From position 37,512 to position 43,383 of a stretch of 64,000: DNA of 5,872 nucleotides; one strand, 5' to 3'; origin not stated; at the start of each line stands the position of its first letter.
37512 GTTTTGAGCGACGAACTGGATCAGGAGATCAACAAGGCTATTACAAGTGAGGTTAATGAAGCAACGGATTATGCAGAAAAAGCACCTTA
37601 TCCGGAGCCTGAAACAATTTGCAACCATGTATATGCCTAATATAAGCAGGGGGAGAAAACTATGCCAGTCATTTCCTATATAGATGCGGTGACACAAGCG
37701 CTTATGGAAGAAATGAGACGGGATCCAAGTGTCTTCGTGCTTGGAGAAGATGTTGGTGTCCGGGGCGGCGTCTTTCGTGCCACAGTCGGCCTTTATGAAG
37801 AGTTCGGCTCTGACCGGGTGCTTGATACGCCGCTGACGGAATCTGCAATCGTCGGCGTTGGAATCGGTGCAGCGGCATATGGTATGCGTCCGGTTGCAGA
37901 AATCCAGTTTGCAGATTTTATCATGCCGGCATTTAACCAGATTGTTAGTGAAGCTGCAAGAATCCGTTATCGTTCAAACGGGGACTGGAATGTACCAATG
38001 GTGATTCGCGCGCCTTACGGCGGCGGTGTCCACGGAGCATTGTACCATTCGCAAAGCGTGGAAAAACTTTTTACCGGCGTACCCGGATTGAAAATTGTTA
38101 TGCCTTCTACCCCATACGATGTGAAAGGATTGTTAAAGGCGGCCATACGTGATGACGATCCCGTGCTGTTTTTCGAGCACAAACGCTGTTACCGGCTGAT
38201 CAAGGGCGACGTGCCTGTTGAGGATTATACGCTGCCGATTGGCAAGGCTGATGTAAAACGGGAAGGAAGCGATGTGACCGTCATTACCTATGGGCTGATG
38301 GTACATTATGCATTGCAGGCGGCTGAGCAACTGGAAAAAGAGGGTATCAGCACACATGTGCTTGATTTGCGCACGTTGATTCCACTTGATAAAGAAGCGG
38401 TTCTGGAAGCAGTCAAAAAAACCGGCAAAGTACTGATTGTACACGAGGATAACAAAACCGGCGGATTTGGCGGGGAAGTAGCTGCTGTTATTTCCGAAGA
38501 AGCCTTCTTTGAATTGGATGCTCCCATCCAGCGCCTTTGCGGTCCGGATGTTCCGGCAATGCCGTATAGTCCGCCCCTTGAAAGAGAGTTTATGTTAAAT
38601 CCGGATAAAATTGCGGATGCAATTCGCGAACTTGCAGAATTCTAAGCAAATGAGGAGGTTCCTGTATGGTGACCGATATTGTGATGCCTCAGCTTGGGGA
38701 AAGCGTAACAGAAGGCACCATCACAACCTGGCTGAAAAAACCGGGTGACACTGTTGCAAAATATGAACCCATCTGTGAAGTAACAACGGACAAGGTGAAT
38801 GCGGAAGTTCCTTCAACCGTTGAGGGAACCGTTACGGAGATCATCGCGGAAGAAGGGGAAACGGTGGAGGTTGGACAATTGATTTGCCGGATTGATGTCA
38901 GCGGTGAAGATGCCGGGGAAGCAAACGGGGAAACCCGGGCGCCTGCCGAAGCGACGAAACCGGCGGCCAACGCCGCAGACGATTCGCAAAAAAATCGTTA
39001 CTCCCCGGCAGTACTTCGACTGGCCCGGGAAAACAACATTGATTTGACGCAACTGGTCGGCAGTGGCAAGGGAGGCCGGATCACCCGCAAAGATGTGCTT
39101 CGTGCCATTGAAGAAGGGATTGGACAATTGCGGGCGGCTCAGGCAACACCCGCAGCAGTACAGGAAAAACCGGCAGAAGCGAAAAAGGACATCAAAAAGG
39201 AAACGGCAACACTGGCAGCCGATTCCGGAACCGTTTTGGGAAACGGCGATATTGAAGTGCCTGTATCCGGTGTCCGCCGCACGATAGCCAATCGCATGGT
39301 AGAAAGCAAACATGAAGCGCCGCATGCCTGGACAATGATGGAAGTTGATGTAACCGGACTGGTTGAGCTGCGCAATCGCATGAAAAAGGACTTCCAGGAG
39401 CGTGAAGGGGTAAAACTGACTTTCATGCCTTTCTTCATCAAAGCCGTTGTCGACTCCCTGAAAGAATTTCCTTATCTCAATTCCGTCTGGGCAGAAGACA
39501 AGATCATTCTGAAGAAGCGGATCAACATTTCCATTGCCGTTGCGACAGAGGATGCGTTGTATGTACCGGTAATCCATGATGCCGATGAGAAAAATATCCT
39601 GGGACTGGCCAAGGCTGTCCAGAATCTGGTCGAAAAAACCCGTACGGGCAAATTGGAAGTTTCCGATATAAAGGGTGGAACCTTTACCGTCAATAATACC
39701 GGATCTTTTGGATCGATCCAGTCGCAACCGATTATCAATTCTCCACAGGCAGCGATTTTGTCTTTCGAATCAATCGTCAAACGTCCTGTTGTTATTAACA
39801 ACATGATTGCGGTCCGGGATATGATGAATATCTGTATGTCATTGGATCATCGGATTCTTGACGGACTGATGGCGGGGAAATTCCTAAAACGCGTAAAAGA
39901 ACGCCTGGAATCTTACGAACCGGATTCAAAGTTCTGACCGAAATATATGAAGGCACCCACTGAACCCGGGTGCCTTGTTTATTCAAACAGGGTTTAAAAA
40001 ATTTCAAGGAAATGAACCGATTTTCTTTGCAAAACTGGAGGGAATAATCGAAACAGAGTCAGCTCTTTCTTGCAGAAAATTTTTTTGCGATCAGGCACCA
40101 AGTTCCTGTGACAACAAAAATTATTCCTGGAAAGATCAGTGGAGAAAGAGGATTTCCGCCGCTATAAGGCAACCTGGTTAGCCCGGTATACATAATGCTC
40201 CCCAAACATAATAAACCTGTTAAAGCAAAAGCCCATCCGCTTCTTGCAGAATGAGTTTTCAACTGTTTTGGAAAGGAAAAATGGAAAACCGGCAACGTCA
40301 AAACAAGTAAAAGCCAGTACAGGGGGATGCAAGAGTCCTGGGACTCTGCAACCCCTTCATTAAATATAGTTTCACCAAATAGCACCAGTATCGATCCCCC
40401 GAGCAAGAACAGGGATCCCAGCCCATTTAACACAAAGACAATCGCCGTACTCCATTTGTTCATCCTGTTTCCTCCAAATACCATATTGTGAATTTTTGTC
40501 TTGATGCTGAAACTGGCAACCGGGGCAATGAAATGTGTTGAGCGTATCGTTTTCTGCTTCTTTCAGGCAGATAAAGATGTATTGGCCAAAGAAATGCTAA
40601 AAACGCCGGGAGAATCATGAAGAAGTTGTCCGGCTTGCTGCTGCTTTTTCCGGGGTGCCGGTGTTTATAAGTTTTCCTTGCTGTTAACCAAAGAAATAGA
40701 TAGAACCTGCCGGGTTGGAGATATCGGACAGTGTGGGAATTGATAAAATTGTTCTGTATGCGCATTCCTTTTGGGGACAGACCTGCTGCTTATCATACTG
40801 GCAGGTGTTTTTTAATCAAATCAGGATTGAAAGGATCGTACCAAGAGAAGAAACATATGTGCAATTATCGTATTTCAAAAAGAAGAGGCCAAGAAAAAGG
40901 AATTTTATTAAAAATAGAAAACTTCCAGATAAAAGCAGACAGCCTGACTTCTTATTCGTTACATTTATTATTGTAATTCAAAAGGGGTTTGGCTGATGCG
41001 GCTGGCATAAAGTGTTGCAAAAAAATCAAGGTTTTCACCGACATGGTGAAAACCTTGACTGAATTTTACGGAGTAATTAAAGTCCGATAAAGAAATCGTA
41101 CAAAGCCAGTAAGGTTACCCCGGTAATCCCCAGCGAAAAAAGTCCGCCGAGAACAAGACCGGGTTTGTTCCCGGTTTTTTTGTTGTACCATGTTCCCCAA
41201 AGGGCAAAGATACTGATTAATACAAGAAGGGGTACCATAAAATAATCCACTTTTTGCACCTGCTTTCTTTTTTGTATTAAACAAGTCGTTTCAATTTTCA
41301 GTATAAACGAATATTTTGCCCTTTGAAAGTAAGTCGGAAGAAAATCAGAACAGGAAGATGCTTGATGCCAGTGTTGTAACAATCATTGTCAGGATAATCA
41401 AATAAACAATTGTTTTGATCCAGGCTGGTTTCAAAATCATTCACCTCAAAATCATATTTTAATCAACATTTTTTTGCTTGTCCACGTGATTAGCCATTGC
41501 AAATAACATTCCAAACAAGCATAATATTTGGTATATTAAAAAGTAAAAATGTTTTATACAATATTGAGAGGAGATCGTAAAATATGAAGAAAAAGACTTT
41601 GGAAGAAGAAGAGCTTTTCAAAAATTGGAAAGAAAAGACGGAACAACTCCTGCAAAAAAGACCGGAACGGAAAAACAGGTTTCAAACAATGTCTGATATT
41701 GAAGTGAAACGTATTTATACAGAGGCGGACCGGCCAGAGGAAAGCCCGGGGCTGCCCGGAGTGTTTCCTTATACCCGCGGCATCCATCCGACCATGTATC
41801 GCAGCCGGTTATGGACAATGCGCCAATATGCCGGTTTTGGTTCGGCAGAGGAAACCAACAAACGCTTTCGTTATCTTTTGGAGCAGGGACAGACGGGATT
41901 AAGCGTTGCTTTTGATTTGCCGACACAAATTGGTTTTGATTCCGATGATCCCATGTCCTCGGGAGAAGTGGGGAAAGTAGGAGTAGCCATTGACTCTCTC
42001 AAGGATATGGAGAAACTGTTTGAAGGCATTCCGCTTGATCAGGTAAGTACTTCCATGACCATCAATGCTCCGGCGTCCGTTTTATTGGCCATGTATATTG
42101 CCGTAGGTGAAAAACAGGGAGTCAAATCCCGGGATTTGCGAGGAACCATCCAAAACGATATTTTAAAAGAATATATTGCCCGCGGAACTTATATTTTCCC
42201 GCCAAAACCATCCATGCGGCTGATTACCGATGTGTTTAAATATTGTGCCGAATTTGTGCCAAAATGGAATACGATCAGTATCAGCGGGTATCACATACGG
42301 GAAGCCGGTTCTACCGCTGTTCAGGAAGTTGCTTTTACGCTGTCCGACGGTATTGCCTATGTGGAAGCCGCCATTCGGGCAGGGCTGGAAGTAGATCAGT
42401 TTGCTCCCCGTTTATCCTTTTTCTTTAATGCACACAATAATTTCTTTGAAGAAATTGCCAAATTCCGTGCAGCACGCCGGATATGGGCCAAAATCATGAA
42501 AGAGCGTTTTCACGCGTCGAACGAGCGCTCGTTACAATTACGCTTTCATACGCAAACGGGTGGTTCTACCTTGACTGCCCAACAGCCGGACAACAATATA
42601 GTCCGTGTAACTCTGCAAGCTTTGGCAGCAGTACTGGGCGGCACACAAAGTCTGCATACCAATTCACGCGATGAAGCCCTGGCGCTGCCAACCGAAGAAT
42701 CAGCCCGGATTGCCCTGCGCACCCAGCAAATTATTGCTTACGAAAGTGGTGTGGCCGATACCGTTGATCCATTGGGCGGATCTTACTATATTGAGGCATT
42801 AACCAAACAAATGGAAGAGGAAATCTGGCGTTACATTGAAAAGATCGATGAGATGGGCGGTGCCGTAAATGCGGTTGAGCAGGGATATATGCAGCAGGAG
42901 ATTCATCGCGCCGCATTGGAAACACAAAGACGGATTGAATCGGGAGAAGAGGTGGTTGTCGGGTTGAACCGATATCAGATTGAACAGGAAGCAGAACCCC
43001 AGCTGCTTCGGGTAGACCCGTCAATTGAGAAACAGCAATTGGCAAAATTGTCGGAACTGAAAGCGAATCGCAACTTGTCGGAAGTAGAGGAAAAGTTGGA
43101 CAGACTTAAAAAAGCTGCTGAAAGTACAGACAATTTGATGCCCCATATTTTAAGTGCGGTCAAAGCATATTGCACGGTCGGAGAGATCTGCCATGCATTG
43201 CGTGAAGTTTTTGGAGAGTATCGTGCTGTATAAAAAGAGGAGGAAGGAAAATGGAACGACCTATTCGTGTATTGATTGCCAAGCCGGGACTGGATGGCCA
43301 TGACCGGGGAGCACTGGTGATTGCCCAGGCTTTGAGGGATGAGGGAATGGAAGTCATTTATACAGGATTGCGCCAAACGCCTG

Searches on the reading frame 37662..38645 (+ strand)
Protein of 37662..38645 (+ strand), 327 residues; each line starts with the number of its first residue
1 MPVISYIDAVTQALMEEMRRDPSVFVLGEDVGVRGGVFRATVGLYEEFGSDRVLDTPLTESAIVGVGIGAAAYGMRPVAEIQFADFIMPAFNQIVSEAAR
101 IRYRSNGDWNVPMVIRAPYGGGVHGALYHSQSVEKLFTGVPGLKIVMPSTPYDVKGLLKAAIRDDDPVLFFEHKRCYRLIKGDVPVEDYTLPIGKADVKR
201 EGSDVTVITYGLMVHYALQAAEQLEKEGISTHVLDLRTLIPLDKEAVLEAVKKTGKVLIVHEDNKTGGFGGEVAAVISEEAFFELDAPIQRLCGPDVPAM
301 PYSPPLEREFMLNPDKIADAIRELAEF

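Call 47: search_protein_families(library=pfam, proteins=[window:37662-38645:+], max_evalue=0.00001)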
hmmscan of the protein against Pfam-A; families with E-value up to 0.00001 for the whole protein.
window:37662-38645:+ (327 aa): 3 families
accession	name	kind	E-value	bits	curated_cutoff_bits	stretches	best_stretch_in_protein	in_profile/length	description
PF02780.25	Transketolase_C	-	2.1e-46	157.3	25.9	1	194-317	1-124/124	Transketolase, C-terminal domain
PF02779.29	Transket_pyr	-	3.4e-46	157.5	27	1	4-178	3-173/174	Transketolase, pyrimidine binding domain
PF17147.9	PFOR_II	-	9.2e-06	26.4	27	0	204-279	2-80/102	Pyruvate:ferredoxin oxidoreductase core domain II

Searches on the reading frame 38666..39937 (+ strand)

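Call 47: search_protein_families(library=pfam, proteins=[window:38666-39937:+], max_evalue=0.00001)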
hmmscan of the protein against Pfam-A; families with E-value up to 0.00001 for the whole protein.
window:38666-39937:+ (423 aa): 3 families
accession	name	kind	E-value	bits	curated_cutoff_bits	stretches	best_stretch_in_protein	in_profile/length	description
PF00198.28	2-oxoacid_dh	-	2e-84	283.1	23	1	195-417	4-227/232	2-oxoacid dehydrogenases acyltransferase (catalytic domain)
PF00364.28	Biotin_lipoyl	-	5.9e-24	84.1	22.1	1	4-76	2-73/73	Biotin-requiring enzyme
PF02817.22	E3_binding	-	1.7e-15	57.4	23.7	1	111-145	2-36/36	e3 binding domain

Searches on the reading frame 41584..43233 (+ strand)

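Call 47: search_protein_families(library=pfam, proteins=[window:41584-43233:+], max_evalue=0.00001)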
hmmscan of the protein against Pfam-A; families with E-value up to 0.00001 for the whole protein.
window:41584-43233:+ (549 aa): 1 family
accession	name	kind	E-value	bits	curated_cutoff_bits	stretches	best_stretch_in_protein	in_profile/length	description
PF01642.28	MM_CoA_mutase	-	1.1e-240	799.9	22.1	1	34-544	1-512/512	Methylmalonyl-CoA mutase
